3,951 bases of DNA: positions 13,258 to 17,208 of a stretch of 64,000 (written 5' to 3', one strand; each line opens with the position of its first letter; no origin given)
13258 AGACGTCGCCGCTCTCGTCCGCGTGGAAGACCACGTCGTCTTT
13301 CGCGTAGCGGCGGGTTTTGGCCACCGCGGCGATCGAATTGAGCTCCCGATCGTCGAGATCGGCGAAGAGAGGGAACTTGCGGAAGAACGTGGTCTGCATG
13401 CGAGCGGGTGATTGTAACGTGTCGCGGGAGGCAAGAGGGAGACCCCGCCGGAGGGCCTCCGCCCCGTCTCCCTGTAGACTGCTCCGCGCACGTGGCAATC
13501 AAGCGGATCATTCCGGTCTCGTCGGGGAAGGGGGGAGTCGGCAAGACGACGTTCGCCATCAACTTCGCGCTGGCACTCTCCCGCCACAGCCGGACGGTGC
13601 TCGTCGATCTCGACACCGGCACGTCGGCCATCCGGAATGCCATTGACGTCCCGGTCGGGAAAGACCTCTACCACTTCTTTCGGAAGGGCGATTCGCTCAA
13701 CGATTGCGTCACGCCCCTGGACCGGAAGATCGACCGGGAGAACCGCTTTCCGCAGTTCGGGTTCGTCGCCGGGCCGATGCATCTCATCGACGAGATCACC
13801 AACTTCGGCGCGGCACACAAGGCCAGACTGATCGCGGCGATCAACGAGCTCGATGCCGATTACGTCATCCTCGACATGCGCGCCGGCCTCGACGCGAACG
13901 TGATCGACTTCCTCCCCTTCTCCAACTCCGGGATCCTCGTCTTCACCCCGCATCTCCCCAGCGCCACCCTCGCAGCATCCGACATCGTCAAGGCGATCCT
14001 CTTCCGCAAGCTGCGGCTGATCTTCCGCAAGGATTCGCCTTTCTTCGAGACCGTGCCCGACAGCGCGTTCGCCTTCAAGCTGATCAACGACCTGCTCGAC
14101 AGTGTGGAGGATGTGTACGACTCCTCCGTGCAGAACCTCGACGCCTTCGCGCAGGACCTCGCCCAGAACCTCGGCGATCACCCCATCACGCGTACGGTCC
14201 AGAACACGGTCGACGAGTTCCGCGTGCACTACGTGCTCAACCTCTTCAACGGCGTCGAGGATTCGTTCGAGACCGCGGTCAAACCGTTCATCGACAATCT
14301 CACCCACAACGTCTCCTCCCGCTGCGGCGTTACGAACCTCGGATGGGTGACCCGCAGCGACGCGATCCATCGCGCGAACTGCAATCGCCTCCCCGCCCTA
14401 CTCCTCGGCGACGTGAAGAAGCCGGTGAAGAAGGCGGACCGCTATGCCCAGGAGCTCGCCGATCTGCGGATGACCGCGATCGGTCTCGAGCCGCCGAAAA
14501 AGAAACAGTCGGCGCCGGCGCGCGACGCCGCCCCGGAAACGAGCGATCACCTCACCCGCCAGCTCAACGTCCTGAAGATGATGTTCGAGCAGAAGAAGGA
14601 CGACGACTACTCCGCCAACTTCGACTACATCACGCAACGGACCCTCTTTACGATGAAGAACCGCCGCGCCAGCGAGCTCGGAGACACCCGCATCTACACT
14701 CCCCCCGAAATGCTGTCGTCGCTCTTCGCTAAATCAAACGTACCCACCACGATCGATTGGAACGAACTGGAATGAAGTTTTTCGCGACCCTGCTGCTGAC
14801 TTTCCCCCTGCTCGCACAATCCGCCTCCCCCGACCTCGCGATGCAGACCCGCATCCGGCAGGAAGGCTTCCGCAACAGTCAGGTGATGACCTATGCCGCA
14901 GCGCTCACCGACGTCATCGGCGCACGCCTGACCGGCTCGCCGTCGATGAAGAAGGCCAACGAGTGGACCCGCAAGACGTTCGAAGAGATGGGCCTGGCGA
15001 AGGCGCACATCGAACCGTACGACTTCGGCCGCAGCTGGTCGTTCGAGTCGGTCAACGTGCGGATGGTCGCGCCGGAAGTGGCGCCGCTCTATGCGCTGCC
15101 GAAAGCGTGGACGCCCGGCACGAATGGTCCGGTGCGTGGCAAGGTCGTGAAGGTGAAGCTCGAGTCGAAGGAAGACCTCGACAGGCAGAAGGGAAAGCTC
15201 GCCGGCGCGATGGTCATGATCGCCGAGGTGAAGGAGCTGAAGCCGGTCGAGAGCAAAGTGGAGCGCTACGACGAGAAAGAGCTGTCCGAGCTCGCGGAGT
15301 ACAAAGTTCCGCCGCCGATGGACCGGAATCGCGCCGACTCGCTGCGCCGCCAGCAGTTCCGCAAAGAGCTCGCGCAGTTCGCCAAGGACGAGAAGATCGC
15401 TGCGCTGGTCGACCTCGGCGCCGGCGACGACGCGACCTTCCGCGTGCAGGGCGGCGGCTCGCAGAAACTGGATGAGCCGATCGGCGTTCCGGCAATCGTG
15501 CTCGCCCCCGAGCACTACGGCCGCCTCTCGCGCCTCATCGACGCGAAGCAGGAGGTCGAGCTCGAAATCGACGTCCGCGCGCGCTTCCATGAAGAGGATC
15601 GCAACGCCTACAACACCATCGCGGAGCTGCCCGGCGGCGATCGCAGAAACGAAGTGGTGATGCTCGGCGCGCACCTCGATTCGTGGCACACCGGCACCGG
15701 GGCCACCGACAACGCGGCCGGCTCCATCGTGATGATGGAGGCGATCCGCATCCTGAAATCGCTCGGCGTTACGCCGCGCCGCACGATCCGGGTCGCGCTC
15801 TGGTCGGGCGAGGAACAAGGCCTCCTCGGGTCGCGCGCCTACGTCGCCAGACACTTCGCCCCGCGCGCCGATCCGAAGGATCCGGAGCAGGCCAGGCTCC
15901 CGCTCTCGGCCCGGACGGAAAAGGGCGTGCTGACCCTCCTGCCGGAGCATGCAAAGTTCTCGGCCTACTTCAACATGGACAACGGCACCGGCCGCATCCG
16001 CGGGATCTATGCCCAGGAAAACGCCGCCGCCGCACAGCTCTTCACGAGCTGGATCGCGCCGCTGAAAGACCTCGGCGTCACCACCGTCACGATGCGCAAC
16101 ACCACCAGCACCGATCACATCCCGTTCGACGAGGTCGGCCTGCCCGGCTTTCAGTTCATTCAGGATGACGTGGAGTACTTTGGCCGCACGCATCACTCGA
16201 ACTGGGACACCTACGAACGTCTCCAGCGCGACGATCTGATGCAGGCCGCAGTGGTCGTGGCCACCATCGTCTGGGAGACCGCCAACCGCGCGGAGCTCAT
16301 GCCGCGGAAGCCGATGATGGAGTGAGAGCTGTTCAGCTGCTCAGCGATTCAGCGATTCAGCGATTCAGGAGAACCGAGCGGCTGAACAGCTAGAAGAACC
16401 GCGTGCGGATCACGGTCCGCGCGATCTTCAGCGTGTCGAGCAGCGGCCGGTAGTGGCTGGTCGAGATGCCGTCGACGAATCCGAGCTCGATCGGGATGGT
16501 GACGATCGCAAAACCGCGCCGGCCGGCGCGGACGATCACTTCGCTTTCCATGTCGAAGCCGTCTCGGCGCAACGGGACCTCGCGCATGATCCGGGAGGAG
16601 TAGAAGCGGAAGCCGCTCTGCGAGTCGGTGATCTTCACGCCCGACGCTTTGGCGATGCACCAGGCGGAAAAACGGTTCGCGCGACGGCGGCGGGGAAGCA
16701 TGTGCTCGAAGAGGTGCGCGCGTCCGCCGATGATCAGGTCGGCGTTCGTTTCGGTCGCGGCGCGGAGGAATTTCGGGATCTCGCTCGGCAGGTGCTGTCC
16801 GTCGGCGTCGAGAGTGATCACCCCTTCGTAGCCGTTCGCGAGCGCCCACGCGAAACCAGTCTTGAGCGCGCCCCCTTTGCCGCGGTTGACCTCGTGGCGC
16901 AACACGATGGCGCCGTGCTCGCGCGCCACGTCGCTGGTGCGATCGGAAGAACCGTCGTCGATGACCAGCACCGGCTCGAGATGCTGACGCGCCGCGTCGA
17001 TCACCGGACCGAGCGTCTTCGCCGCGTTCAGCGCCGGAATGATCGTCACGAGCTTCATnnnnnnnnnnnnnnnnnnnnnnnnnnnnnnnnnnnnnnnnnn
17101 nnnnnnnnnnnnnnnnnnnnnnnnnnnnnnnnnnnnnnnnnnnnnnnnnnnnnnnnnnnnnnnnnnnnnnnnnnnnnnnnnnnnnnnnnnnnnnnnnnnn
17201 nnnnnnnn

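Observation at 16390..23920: Type-II-PKS/FAS-like operon with Cys-less KS partner, AMP-ligase, flavin-dependent halogenase, GT2 and ExoD: candidate halogenated aryl-polyene/xanthomonadin-like or glycolipid cluster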

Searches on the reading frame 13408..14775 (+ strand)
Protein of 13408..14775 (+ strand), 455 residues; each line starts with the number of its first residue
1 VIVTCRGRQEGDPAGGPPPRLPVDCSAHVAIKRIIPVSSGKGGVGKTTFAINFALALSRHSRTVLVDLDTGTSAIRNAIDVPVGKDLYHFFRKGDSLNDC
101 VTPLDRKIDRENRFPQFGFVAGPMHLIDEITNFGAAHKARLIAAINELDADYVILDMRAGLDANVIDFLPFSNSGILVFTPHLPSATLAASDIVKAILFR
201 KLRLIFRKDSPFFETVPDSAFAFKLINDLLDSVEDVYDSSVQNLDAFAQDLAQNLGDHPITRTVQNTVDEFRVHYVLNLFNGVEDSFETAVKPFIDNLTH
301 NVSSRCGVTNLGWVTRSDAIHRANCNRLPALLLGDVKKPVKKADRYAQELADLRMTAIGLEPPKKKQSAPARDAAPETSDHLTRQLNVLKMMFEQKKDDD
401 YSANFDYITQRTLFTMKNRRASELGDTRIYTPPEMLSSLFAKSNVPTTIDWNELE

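Call 6: search_protein_families(library=pfam, proteins=[window:13408-14775:+], max_evalue=0.001)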
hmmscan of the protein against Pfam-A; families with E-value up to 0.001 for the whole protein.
window:13408-14775:+ (455 aa): 4 families
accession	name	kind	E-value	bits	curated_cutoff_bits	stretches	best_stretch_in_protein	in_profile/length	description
PF13614.12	AAA_31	-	5.8e-10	39.8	27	1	33-181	2-149/177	AAA domain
PF01656.29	CbiA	-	1.3e-09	38.5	25.4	1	37-240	3-54/125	CobQ/CobB/MinD/ParA nucleotide binding domain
PF10609.15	ParA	-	7.3e-09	35.9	27.1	1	31-70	2-42/246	NUBPL iron-transfer P-loop NTPase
PF02374.21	ArsA_ATPase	-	6e-05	22.8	24.3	1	38-66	6-34/305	Anion-transporting ATPase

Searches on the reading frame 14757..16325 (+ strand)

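Call 6: search_protein_families(library=pfam, proteins=[window:14757-16325:+], max_evalue=0.001)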
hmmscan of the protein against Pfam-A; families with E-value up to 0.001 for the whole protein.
window:14757-16325:+ (522 aa): 2 families
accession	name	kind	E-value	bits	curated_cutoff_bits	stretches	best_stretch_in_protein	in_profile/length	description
PF04389.22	Peptidase_M28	-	7e-35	120.9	21.3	1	286-503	1-191/193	Peptidase family M28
PF01546.33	Peptidase_M20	-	2.1e-07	31.5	24.6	1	313-367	30-84/206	Peptidase family M20/M25/M40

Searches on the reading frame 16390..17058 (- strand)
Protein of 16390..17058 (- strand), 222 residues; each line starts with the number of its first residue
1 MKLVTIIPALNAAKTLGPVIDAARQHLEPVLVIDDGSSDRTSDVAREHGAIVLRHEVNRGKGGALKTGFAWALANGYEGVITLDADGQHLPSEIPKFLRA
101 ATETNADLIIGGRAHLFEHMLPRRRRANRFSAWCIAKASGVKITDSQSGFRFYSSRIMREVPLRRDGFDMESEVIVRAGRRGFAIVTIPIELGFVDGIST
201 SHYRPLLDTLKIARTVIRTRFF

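Call 3: search_protein_families(library=pfam, proteins=[window:16390-17058:-], max_evalue=0.01)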
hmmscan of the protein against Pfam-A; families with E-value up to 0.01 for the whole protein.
window:16390-17058:- (222 aa): 1 family
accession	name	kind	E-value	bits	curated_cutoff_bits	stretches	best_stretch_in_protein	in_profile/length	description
PF00535.33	Glycos_transf_2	-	3.7e-24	86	23.3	1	6-131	3-132/168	Glycosyl transferase family 2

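Call 4: search_protein_families(library=ncbifam, proteins=[window:16390-17058:-], max_evalue=0.01)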
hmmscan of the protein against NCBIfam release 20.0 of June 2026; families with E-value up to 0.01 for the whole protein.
window:16390-17058:- (222 aa): 16 families
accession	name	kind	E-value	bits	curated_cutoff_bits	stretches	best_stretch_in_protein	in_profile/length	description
NF058614.1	PPMAGASynPpgS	equivalog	1.6e-30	106.2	370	1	6-213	5-216/226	polyprenyl-phospho-N-acetylgalactosaminyl synthase PpgS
TIGR04182.1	glyco_TIGR04182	equivalog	1.5e-29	103.4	325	1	4-218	3-216/293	S-layer glycoprotein N-glycosyltransferase AglJ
NF041391.1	DPhHxTase_Halo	equivalog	1.4e-18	66.6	375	1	21-218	18-207/213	dolichyl-phosphate hexose transferase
NF007986.1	PRK10714.1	equivalog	2.6e-09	36.5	529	1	26-159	34-170/316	undecaprenyl-phosphate 4-deoxy-4-formamido-L-arabinose transferase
NF010496.0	PRK13915.1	equivalog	6.4e-09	35.3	262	1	5-70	35-113/307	glucosyl-3-phosphoglycerate synthase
NF041865.1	EpsU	equivalog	1.2e-08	34.4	700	1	26-93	69-139/394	exopolysaccharide biosynthesis GT2 family glycosyltransferase EpsU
NF047588.1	GlcsyltransPgfSStrep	equivalog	6.9e-08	32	500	1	24-159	24-165/308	glycosyltransferase PgfS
TIGR04283.1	glyco_like_mftF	equivalog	2e-07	30.8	182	1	6-72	4-71/221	TIGR04283 family arsenosugar biosynthesis glycosyltransferase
TIGR03937.1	PgaC_IcaA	equivalog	2.6e-05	23.4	422.3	1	5-97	49-145/407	poly-beta-1,6-N-acetyl-D-glucosamine synthase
TIGR03469.1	HpnB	hypoth_equivalog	0.00014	21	379.25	1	3-108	46-167/386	hopene-associated glycosyltransferase HpnB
NF041875.1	EPS_EpsD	equivalog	0.0002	20.9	370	1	6-111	4-114/325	exopolysaccharide biosynthesis glycosyltransferase EpsD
TIGR03965.1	mycofact_glyco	equivalog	0.0002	20.4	280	1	6-72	79-153/467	mycofactocin biosynthesis glycosyltransferase MftF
NF045692.1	OglycostaseCruG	equivalog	0.00026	20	600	1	5-109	45-160/386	2'-O-glycosyltransferase CruG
TIGR01556.1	rhamnosyltran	subfamily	0.00035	19.9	200.55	1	16-132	10-128/281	rhamnosyltransferase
NF007482.0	PRK10073.1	equivalog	0.00041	19.4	423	1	2-110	7-119/334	glycosyltransferase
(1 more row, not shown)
